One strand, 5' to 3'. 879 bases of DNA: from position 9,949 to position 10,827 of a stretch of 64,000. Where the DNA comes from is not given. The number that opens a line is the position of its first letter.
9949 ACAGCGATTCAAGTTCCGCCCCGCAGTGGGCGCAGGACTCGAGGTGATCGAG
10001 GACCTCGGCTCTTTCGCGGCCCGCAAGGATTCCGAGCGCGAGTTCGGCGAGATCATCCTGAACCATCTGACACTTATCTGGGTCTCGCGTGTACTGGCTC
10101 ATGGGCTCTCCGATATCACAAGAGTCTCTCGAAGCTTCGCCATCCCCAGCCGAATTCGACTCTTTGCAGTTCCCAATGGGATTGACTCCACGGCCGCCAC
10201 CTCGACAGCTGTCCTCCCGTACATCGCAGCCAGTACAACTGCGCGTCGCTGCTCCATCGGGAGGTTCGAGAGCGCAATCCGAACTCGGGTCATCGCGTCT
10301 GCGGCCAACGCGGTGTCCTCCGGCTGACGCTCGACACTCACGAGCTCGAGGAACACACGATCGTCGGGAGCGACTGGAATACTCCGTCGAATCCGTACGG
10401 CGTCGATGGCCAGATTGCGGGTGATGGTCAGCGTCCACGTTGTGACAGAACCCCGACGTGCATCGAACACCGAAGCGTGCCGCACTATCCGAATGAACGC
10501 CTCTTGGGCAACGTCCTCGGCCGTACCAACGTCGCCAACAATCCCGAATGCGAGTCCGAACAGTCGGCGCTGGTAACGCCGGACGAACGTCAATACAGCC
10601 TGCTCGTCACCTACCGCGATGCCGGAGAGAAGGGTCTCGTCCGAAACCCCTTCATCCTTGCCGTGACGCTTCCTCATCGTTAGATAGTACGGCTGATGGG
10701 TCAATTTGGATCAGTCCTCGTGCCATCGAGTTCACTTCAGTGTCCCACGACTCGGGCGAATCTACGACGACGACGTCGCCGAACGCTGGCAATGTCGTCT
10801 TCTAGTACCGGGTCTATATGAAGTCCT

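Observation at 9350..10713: ECF sigma promoter readable from sequence: TGATCC-N17-GTA occurs twice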

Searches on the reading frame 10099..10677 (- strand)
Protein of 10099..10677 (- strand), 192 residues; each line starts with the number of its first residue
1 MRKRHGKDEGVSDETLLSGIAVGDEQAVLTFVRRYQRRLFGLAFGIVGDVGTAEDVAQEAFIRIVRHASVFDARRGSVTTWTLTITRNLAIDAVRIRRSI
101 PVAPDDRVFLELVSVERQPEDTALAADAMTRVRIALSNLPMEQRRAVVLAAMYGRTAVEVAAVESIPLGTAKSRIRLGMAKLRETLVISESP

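Call 6: search_protein_families(library=pfam, proteins=[window:10099-10677:-])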
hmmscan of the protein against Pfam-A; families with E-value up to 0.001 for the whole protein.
window:10099-10677:- (192 aa): 3 families
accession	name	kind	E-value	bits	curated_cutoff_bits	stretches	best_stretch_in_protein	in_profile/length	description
PF04542.20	Sigma70_r2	-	4.1e-19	68.6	24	1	31-98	1-69/71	Sigma-70 region 2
PF08281.18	Sigma70_r4_2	-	5e-07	29.7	25.7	1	135-182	7-54/54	Sigma-70, region 4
PF04545.22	Sigma70_r4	-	1.5e-06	28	24.1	1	135-184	1-50/50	Sigma-70, region 4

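Call 7: search_protein_families(library=ncbifam, proteins=[window:10099-10677:-])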
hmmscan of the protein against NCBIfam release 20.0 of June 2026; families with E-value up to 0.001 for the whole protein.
window:10099-10677:- (192 aa): 80 families (the best 25 are shown)
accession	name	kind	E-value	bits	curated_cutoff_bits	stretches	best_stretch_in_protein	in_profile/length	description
NF007228.0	PRK09646.1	subfamily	2.5e-33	115.4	226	1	9-187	13-191/194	ECF RNA polymerase sigma factor SigK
NF004113.0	PRK05602.1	equivalog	1.6e-32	112.9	208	1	6-186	25-201/211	RNA polymerase sigma factor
NF009172.0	PRK12519.1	subfamily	4e-31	108.1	222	1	10-186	13-189/194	RNA polymerase sigma factor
NF009166.1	PRK12513.1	equivalog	1.5e-30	106.3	206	1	9-187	5-187/193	RNA polymerase sigma factor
NF007225.0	PRK09643.1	equivalog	5.7e-28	98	190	1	7-187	8-183/204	RNA polymerase sigma factor SigM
NF010500.0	PRK13919.1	subfamily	2e-27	96.6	226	1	8-187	5-184/186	putative RNA polymerase sigma E protein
NF009167.0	PRK12514.1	equivalog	2.4e-27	96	265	1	14-186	8-178/180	RNA polymerase sigma factor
NF007227.0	PRK09645.1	subfamily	6.3e-26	91.3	202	1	23-186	10-170/177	sigma-70 family RNA polymerase sigma factor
NF009189.0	PRK12537.1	equivalog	1.5e-25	89.8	261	1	15-186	12-181/182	RNA polymerase sigma factor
NF009168.0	PRK12515.1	subfamily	3.5e-23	82.1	236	1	11-186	7-179/189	RNA polymerase sigma factor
NF007223.0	PRK09641.1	equivalog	3.7e-23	82.3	209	1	18-186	10-184/187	RNA polymerase sigma factor SigW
NF009176.0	PRK12524.1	equivalog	1e-22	80.9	264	1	9-173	9-171/196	RNA polymerase sigma factor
NF007229.0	PRK09647.1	equivalog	2.9e-22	79.1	265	1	31-187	49-203/220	RNA polymerase sigma factor SigE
NF009186.0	PRK12534.1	equivalog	3.2e-22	79.3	267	1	14-186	13-185/187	RNA polymerase sigma factor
TIGR02948.1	SigW_bacill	equivalog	1.4e-21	77.4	243.1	1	17-186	9-184/187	RNA polymerase sigma factor SigW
TIGR02937.1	sigma70-ECF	superfamily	5.7e-19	68.3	42.9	1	30-186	5-165/165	sigma-70 family RNA polymerase sigma factor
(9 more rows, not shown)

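Call 17: find_homologous_proteins(query=window:10099-10677:-, max_evalue=1e-10)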
Query window:10099-10677:- (192 aa): 5361 proteins with E <= 1e-10 among 6278 candidates; the best 120 are listed.
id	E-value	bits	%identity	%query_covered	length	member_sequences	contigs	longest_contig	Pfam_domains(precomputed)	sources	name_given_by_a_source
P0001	4.0e-113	393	100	100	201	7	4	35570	PF04545.23,PF04542.21,PF08281.19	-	-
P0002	2.6e-91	322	81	100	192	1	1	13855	PF04545.23,PF04542.21,PF08281.19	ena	-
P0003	7.7e-85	301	74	100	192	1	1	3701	PF04545.23,PF04542.21,PF08281.19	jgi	jgi:RNA polymerase sigma factor (sigma-70 family)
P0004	1.7e-84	300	75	98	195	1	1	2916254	PF04545.23,PF04542.21,PF08281.19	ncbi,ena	-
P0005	4.4e-84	298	75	99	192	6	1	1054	PF04545.23,PF04542.21,PF08281.19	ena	-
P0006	1.3e-83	297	74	100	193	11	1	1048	PF04545.23,PF04542.21,PF08281.19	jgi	jgi:RNA polymerase sigma-70 factor (ECF subfamily)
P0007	9.0e-83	294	74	100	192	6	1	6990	PF04545.23,PF04542.21,PF08281.19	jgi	jgi:RNA polymerase sigma factor (sigma-70 family)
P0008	1.4e-82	293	75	100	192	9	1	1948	PF04545.23,PF04542.21,PF08281.19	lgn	-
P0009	4.6e-82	292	73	100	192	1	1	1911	PF04545.23,PF04542.21,PF08281.19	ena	-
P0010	6.4e-82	291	75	97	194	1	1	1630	PF04545.23,PF04542.21,PF08281.19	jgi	jgi:RNA polymerase sigma factor (sigma-70 family)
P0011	1.0e-81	291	73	100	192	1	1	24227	PF04545.23,PF04542.21,PF08281.19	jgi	jgi:RNA polymerase sigma factor (sigma-70 family)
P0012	1.3e-81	290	71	100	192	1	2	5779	PF04545.23,PF04542.21,PF08281.19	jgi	jgi:RNA polymerase sigma factor (sigma-70 family)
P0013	1.5e-81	290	71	98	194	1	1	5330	PF04545.23,PF04542.21,PF08281.19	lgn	-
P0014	1.8e-81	290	71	98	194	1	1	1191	PF04545.23,PF04542.21,PF08281.19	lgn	-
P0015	2.6e-81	289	73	99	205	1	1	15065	PF04545.23,PF04542.21,PF08281.19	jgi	jgi:RNA polymerase sigma-70 factor (ECF subfamily)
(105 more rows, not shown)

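Call 19: find_related_loci(query=A1, collection=genome_contigs, flank=4000)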
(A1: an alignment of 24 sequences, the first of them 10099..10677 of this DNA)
Query A1 (192 aa) in genome_contigs; peptide patterns used: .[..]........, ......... (x = any residue, [..] = any of these).
458 stretches matched a pattern; 441 encode a relative of the query (tblastn E <= 1e-3); the best 80 are kept; 80 distinct loci.
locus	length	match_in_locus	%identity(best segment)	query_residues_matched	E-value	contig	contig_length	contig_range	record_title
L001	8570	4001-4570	75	3-191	1e-91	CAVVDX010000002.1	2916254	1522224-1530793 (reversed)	MAG: uncultured Actinomycetota bacterium isolate MFD02248.bin.2.4 genome assembly, contig: contig_5697, whole genome sho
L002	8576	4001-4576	75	1-192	1e-90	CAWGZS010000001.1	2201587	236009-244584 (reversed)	MAG: uncultured Acidimicrobiaceae bacterium isolate MFD01716.bin.1.10 genome assembly, contig: contig_26946, whole genom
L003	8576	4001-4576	71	1-192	1e-88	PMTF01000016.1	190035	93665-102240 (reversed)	MAG: Acidimicrobiaceae bacterium isolate palsa_509 73.20110700_P2D.20_contig_2827, whole genome shotgun sequence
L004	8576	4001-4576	72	1-192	2e-88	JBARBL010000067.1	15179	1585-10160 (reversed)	MAG: Acidimicrobiales bacterium isolate MFD05764_ilm_asm_bin239 k127_175684, whole genome shotgun sequence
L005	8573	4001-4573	72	1-191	2e-87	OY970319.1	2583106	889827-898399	MAG: uncultured Acidimicrobiaceae bacterium isolate MFD03346.bin.1.10 genome assembly, chromosome: 1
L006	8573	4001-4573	71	2-192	2e-87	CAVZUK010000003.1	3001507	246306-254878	MAG: uncultured Actinomycetes bacterium isolate MFD09286.bin.2.14 genome assembly, contig: contig_46316, whole genome sh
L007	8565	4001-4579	72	1-192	2e-87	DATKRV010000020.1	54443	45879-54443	MAG TPA_asm: Acidimicrobiales bacterium isolate SMAG_U14037 k141_961289, whole genome shotgun sequence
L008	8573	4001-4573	72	2-192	3e-87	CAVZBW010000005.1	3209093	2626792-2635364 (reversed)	MAG: uncultured Actinomycetes bacterium isolate MFD00991.bin.2.130 genome assembly, contig: contig_6975, whole genome sh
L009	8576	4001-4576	70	1-192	6e-87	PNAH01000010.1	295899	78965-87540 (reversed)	MAG: Acidimicrobiaceae bacterium isolate palsa_551 73.20110800_P1D.27_contig_924, whole genome shotgun sequence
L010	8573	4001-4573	71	1-191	4e-87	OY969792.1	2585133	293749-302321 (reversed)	MAG: uncultured Acidimicrobiaceae bacterium isolate MFD00964.bin.c.1 genome assembly, chromosome: 1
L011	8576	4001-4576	69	1-192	3e-86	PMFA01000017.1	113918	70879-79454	MAG: Acidimicrobiaceae bacterium isolate bog_723 73.20120600_S3M.5_contig_32, whole genome shotgun sequence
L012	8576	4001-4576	69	1-192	5e-86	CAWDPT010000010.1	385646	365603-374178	MAG: uncultured Acidimicrobiaceae bacterium isolate MFD04780.bin.3.456 genome assembly, contig: contig_9856, whole genom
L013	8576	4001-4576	70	1-191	3e-86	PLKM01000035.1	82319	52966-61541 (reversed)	MAG: Acidimicrobiaceae bacterium isolate bog_806 73.20120800_S1D.19_contig_302, whole genome shotgun sequence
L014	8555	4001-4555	73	3-188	7e-86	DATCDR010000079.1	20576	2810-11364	MAG TPA_asm: Acidimicrobiales bacterium isolate SMAG_U7731 k141_277619, whole genome shotgun sequence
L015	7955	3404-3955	72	1-184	4e-86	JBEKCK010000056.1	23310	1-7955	MAG: Acidimicrobiales bacterium isolate SPRUCE 158 SPRUCE_158_56, whole genome shotgun sequence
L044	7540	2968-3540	65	1-190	7e-78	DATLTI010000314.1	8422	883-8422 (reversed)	MAG TPA_asm: Acidimicrobiales bacterium isolate SMAG_U13952 k141_1553285, whole genome shotgun sequence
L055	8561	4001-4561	68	2-188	3e-74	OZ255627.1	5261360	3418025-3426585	MAG: Acidimicrobiales bacterium isolate 1c330307-5c64-4483-89eb-5f845866fe0d genome assembly, chromosome: 1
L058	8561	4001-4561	67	2-188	1e-73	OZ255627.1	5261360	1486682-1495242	MAG: Acidimicrobiales bacterium isolate 1c330307-5c64-4483-89eb-5f845866fe0d genome assembly, chromosome: 1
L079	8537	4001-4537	63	6-183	1e-67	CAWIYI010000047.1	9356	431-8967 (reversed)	MAG: uncultured Acidimicrobiaceae bacterium isolate MFD05841.bin.3.176 genome assembly, contig: contig_94181, whole geno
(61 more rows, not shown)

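Call 25: search_solved_structures(query=window:10099-10677:-, max_evalue=0.00001)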
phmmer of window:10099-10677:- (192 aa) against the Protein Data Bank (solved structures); distinct sequences matched with E-value up to 0.00001: 17.
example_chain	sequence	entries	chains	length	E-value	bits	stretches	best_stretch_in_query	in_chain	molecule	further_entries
4nqw_A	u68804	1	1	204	1.2e-18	70.8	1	14-188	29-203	ECF RNA polymerase sigma factor SigK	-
5wuq_A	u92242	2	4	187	1.6e-18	70.4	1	20-186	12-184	ECF RNA polymerase sigma factor SigW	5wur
9m9d_F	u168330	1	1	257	1.4e-17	67.2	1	30-187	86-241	ECF RNA polymerase sigma factor SigE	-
9m9e_F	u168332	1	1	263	1.5e-17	67.1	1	30-187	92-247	ECF RNA polymerase sigma factor SigE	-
9m98_F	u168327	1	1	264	1.5e-17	67.1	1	30-187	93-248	ECF RNA polymerase sigma factor SigE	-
2q1z_A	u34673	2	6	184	1e-15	61.2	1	24-185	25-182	RpoE, ECF SigE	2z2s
6in7_B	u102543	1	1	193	1e-13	54.7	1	12-176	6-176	RNA polymerase sigma-H factor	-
8z6g_B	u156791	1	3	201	1.2e-13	54.5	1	12-177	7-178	RNA polymerase sigma factor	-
1or7_A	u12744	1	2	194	1.5e-11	47.6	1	9-176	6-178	RNA polymerase sigma-E factor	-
6jbq_F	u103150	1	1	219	2.3e-11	47.1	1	8-176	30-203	ECF RNA polymerase sigma-E factor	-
6dv9_F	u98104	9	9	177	1.2e-10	44.7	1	18-186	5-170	ECF RNA polymerase sigma factor SigL | RNA polymerase sigma factor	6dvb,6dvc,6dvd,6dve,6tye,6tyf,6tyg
2o7g_A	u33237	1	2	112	1.8e-08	37.6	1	9-101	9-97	Probable RNA polymerase sigma-C factor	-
6jcy_F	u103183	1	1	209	4.7e-08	36.3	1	37-186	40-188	ECF RNA polymerase sigma factor SigH,ECF RNA polymerase sigma factor SigE,ECF RNA polymera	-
5uxx_A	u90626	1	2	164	7.9e-08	35.6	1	43-188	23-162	RNA polymerase sigma factor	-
5zx2_F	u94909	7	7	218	3.4e-07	33.5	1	37-186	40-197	ECF RNA polymerase sigma factor SigH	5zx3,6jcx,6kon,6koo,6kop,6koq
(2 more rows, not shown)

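Call 49: search_solved_structures(query=window:10099-10677:-, max_evalue=1e-12, show_alignments=5)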
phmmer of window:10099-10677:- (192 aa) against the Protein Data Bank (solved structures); distinct sequences matched with E-value up to 1e-12: 8.
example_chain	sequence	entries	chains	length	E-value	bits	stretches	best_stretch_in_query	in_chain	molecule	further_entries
4nqw_A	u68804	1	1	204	1.2e-18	70.8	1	14-188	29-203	ECF RNA polymerase sigma factor SigK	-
5wuq_A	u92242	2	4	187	1.6e-18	70.4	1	20-186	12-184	ECF RNA polymerase sigma factor SigW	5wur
9m9d_F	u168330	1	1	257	1.4e-17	67.2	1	30-187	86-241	ECF RNA polymerase sigma factor SigE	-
9m9e_F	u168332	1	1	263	1.5e-17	67.1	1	30-187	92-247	ECF RNA polymerase sigma factor SigE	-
9m98_F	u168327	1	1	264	1.5e-17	67.1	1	30-187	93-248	ECF RNA polymerase sigma factor SigE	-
2q1z_A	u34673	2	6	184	1e-15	61.2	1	24-185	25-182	RpoE, ECF SigE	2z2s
6in7_B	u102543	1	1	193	1e-13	54.7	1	12-176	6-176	RNA polymerase sigma-H factor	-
8z6g_B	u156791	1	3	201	1.2e-13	54.5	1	12-177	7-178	RNA polymerase sigma factor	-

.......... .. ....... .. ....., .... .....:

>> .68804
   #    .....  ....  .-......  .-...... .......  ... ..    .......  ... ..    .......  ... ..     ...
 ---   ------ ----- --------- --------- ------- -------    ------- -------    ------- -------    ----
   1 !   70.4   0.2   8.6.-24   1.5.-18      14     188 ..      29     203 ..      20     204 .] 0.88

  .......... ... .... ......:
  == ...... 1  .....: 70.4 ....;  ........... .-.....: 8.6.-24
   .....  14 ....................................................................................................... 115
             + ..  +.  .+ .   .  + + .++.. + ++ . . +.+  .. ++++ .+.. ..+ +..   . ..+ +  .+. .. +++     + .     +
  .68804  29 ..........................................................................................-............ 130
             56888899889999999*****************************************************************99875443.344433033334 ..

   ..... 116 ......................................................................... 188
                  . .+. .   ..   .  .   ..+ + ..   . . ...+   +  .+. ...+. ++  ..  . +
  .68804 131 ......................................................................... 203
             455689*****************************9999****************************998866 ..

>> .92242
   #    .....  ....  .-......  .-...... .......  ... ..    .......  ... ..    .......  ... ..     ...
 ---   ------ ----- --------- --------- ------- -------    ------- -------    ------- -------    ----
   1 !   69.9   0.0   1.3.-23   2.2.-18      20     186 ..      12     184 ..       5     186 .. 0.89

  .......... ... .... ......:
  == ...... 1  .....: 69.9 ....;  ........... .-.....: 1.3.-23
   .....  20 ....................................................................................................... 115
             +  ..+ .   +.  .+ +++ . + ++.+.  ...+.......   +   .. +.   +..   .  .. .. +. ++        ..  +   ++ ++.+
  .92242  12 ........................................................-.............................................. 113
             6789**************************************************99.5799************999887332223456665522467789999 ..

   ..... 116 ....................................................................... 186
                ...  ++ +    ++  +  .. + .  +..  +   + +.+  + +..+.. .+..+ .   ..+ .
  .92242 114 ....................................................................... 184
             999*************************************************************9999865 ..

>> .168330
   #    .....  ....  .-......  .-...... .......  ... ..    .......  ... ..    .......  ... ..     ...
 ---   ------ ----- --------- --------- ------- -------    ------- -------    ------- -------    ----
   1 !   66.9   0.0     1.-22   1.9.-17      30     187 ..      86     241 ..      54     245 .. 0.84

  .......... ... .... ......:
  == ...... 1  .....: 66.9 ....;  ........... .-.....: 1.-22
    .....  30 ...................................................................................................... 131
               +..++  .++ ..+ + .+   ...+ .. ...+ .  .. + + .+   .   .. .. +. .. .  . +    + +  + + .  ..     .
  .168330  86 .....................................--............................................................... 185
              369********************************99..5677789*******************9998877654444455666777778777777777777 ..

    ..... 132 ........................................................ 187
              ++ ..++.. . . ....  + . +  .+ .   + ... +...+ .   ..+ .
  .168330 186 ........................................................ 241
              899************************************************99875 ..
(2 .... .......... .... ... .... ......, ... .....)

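Call 70: search_dna_similar(query=window:10099-10677:-, collection=plasmids, mode=protein, max_rows=40, max_evalue=1e-15)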
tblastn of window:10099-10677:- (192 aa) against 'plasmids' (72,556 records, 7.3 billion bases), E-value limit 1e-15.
Records with a match: 119; places in all: 133; records where one place covers at least 80% of the query: 114.
Best place of each record, by identity: <60% 119.
By first word of the organism name: Pantoea 35; Thermus 14; Ensifer 9; Shinella 8; Ralstonia 5; Rhizobium 4; Burkholderia 4; Staphylococcus 4; Streptomyces 3; Caballeronia 3; and 26 more.
By predicted mobility (MOB-suite, as given by PLSDB): non-mobilizable 106; conjugative 9; mobilizable 4.
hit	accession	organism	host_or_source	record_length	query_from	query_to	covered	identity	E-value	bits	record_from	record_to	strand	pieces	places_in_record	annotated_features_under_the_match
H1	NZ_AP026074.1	Streptomyces nigrescens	-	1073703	11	187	92%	55.4%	9e-49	176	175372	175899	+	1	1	none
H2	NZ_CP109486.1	Streptomyces sp. NBC_01445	-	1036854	11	187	92%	52.8%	2e-50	181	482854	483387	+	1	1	record has no annotation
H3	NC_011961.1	Thermomicrobium roseum DSM 5159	-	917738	9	186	93%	41.1%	1e-26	112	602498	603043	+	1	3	sigma-70 family RNA polymerase sigma factor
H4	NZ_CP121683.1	Streptomyces cathayae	microorganism,rhizosphere soil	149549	11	186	92%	40.3%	4e-25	108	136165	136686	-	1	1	none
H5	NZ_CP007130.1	Gemmatirosa kalamazoonensis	-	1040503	11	186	92%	39.9%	7e-22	99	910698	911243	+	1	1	record has no annotation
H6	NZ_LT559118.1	Nonomuraea gerenzanensis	-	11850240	12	190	93%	38.4%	1e-20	96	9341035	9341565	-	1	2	none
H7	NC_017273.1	Thermus thermophilus SG0.5JP17-16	-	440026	6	186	94%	37.7%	8e-21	96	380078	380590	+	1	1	sigma-70 family RNA polymerase sigma factor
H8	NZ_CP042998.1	Aquisphaera giovannonii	-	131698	10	192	95%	36.5%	6e-22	99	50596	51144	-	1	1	sigma-70 family RNA polymerase sigma factor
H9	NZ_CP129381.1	Rhizobium sp. SSA_523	single cell,Sea water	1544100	14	186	90%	38.2%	1e-17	87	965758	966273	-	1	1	none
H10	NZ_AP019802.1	Thermus thermophilus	-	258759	9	186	93%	36.7%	2e-21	98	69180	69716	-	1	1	sigma-70 family RNA polymerase sigma factor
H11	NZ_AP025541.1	Thermus thermophilus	-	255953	9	186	93%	36.7%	4e-21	97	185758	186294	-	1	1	sigma-70 family RNA polymerase sigma factor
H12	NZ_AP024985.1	Thermus thermophilus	-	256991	9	186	93%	36.7%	4e-21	97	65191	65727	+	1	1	sigma-70 family RNA polymerase sigma factor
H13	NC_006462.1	Thermus thermophilus HB8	-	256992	9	186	93%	36.7%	4e-21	97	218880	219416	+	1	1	sigma-70 family RNA polymerase sigma factor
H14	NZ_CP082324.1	Thermus thermophilus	cell culture,cheese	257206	9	186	93%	36.7%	4e-21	97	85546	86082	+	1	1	sigma-70 family RNA polymerase sigma factor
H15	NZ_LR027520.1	Thermus thermophilus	-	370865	9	186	93%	36.7%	8e-21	96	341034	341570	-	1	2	sigma-70 family RNA polymerase sigma factor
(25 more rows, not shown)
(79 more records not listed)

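Call 71: get_annotated_region(hit=H1, flank=4000)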
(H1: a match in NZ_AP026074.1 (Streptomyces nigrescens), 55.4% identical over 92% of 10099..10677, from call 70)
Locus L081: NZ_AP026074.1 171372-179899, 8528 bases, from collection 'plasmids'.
description: Streptomyces nigrescens strain HEK616 plasmid SNP1
organism: Streptomyces nigrescens (NCBI taxid 1920)
taxonomy: Bacteria; Actinomycetota; Actinomycetes; Kitasatosporales; Streptomycetaceae; Streptomyces; Streptomyces nigrescens
host: -; source: -; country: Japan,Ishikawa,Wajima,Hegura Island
typing (MOB-suite, as given by PLSDB): non-mobilizable
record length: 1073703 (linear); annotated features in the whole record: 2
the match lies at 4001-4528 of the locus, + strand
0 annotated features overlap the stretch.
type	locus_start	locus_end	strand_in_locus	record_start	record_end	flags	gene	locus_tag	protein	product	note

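Call 72: get_annotated_region(hit=H13, flank=2500)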
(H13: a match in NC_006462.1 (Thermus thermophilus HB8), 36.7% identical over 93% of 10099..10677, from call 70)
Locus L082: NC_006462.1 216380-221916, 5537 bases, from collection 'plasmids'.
description: Thermus thermophilus HB8 plasmid pTT27, complete sequence
organism: Thermus thermophilus HB8 (NCBI taxid 300852)
taxonomy: Bacteria; Deinococcota; Deinococci; Thermales; Thermaceae; Thermus; Thermus thermophilus; Thermus thermophilus HB8
host: -; source: -; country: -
typing (MOB-suite, as given by PLSDB): non-mobilizable; replicon rep_cluster_1121
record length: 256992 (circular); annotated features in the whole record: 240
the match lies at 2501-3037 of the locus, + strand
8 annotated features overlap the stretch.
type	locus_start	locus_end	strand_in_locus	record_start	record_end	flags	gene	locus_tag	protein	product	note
CDS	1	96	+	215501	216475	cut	-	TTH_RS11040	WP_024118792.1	ribonucleotide-diphosphate reductase subunit beta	GO:0009263 - deoxyribonucleotide biosynthetic process [Evidence IEA]; GO:0006260 - DNA replication [Evidence IEA]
CDS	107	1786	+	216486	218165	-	-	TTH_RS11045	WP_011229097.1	ribonucleoside-diphosphate reductase subunit alpha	-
CDS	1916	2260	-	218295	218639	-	-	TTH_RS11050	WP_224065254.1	DUF5602 domain-containing protein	-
CDS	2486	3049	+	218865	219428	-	-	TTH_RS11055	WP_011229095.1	sigma-70 family RNA polymerase sigma factor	GO:0006352 - DNA-templated transcription initiation [Evidence IEA]; GO:0006355 - regulation of DNA-templated ...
CDS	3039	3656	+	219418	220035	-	-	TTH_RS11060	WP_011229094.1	anti-sigma factor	-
CDS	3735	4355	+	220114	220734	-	-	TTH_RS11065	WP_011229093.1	ferritin-like domain-containing protein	-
CDS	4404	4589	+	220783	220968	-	-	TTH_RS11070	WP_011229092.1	hypothetical protein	-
CDS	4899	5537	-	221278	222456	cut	-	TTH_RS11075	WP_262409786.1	di-heme oxidoredictase family protein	-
